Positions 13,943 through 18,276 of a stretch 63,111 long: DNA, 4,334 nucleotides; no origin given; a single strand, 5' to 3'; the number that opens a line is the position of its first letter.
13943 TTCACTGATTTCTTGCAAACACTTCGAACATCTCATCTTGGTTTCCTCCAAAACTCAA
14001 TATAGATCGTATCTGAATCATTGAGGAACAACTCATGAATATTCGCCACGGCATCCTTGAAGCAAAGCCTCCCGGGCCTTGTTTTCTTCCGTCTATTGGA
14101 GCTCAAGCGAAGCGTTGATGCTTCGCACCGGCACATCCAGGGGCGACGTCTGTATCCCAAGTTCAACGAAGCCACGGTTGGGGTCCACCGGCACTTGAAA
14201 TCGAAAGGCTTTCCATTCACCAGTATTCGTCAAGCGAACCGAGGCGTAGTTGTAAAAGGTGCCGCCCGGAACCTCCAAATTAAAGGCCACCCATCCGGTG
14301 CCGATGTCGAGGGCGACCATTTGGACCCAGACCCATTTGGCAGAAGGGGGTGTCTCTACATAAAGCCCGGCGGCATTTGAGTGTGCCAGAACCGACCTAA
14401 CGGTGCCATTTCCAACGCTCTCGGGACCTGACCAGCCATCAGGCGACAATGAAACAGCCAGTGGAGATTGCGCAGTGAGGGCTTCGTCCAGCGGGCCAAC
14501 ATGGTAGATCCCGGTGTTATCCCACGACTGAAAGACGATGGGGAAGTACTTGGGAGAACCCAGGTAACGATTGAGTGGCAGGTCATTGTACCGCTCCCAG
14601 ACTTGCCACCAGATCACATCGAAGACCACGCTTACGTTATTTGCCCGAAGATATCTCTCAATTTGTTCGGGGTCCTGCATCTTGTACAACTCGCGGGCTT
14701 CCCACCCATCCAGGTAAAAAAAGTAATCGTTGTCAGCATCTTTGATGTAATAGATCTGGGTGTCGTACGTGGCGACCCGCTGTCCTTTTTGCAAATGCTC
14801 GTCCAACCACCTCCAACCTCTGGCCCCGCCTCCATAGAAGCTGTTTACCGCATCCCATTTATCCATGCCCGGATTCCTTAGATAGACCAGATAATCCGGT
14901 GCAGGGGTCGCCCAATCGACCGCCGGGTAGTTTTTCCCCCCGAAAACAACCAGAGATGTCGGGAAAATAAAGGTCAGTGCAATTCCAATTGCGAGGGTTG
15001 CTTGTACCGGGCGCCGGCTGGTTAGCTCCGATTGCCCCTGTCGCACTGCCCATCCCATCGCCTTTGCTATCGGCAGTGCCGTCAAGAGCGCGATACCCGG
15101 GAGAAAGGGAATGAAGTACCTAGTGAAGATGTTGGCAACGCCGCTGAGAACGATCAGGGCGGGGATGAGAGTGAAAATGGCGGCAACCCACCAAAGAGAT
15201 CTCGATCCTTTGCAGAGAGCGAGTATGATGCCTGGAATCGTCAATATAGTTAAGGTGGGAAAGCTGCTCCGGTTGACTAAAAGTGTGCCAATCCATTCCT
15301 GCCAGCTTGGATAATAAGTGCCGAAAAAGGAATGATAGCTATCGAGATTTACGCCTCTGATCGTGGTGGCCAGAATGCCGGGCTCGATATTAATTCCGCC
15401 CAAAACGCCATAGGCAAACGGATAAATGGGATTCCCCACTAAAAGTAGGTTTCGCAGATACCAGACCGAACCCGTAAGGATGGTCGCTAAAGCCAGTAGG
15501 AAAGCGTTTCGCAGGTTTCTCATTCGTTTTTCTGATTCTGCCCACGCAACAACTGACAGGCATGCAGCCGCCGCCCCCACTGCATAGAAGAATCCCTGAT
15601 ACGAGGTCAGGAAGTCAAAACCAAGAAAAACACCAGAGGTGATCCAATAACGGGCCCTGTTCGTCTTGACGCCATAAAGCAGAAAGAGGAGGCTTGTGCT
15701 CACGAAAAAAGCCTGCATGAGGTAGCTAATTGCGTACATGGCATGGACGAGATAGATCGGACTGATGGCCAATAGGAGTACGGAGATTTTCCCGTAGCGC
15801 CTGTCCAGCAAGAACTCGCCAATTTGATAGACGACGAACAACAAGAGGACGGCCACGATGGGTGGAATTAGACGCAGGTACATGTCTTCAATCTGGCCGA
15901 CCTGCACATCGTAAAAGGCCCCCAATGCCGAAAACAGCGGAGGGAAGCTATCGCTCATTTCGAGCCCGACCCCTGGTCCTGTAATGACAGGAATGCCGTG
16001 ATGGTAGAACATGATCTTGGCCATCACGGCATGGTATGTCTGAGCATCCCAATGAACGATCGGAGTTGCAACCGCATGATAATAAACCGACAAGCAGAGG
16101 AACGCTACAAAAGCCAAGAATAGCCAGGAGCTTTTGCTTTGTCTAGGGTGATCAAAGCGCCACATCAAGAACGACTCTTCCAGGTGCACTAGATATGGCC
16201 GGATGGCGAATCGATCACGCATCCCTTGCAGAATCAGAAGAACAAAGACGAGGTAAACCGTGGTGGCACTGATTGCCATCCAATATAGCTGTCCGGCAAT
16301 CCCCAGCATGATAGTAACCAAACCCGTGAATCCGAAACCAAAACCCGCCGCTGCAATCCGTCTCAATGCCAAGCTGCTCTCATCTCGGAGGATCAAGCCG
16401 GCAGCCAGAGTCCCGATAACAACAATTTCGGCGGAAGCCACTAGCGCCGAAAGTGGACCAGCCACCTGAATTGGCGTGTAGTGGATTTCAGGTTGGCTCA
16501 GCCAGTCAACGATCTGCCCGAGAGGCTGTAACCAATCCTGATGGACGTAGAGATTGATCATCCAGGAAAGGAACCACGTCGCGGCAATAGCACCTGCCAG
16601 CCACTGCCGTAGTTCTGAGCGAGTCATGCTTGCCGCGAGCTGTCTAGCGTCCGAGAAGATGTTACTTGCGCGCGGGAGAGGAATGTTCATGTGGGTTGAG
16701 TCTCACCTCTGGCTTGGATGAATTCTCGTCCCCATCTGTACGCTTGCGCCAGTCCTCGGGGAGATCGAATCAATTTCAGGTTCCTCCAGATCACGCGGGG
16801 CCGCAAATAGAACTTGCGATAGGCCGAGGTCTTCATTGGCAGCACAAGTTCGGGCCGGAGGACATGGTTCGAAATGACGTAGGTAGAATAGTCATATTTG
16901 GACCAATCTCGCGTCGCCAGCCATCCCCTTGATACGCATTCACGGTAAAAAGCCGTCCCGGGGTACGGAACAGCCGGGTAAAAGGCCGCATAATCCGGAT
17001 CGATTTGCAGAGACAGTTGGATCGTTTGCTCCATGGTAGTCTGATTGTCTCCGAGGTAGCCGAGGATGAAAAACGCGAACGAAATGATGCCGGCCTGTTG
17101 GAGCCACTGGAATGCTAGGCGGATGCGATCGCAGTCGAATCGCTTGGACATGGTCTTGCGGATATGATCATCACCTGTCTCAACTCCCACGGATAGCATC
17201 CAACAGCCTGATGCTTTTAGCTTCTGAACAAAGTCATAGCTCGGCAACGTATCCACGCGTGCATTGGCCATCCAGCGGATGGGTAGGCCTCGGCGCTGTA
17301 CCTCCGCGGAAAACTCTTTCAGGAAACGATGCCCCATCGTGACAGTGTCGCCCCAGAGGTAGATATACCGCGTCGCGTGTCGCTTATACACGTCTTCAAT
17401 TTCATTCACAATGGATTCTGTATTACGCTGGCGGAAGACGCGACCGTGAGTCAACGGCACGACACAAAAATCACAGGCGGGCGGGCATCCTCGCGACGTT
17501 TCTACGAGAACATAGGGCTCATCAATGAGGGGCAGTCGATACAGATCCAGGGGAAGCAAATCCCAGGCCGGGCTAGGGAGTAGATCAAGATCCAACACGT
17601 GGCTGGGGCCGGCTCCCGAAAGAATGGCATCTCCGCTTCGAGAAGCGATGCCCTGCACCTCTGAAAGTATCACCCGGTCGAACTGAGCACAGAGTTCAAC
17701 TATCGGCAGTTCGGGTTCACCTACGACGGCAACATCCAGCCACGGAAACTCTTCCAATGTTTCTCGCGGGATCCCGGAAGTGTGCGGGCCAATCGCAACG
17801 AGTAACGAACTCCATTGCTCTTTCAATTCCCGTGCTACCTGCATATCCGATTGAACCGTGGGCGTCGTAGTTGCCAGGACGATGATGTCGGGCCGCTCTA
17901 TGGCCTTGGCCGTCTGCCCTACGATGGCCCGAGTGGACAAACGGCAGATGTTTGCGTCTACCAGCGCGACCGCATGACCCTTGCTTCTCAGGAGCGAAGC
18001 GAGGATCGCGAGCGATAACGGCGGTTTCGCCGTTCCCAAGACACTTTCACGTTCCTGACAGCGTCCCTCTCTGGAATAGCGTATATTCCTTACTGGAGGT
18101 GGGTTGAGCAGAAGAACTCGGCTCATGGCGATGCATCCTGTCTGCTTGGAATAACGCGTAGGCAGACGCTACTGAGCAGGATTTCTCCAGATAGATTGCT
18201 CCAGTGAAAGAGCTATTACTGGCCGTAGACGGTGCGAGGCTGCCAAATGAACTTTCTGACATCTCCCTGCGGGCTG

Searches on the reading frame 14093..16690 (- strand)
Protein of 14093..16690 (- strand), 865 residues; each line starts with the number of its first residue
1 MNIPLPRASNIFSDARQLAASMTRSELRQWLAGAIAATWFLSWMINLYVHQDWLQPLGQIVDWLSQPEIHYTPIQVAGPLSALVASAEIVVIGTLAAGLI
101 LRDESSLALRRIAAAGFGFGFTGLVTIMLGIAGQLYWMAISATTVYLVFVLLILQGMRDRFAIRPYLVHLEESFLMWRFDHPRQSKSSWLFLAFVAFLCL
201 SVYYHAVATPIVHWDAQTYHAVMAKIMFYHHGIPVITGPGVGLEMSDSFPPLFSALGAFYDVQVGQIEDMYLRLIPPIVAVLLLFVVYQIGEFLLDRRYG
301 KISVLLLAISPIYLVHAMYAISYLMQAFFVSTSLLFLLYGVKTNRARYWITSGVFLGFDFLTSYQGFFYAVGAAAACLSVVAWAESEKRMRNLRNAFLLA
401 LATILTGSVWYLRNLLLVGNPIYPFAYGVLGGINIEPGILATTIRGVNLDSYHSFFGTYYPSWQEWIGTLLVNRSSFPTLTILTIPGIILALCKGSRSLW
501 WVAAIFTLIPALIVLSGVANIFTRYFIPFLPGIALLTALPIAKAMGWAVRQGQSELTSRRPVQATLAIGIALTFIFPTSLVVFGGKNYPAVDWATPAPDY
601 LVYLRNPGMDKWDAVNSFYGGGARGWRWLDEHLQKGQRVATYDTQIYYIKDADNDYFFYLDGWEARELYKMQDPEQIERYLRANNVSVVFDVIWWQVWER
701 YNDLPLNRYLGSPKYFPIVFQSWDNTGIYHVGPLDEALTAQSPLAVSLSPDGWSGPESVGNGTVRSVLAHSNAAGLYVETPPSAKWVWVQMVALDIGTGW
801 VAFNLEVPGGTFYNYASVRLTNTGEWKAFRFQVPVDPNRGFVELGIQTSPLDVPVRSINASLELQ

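Call 10: search_protein_families(library=pfam, proteins=[window:14093-16690:-], max_evalue=0.001)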
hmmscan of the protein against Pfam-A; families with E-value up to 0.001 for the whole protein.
window:14093-16690:- (865 aa): 1 family
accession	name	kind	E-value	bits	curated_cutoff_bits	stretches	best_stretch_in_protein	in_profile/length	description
PF13231.12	PMT_2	-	3.5e-10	40.7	26.1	1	268-410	20-160/160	Dolichyl-phosphate-mannose-protein mannosyltransferase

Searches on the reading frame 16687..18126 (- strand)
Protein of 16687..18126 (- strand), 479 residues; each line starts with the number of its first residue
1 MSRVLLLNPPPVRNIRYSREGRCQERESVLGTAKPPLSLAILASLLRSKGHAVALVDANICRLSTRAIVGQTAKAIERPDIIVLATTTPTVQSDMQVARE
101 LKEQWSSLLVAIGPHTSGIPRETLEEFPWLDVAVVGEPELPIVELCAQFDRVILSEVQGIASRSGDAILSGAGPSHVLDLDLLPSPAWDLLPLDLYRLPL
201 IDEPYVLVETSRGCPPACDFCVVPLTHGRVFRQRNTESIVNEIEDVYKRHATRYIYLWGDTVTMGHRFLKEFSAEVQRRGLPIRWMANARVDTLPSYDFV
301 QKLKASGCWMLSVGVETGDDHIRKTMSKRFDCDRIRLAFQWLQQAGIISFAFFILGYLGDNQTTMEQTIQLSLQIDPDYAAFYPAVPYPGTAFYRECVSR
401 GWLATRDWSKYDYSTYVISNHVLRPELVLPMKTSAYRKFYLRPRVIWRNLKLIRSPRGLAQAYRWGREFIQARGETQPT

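Call 10: search_protein_families(library=pfam, proteins=[window:16687-18126:-], max_evalue=0.001)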
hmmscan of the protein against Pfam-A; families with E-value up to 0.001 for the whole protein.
window:16687-18126:- (479 aa): 2 families
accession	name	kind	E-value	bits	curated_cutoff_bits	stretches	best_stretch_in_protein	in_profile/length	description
PF04055.27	Radical_SAM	-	6.3e-21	75.7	29.5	1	208-371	1-165/166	Radical SAM superfamily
PF02310.24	B12-binding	-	1.7e-10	41.2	32.1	1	35-145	13-120/121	B12 binding domain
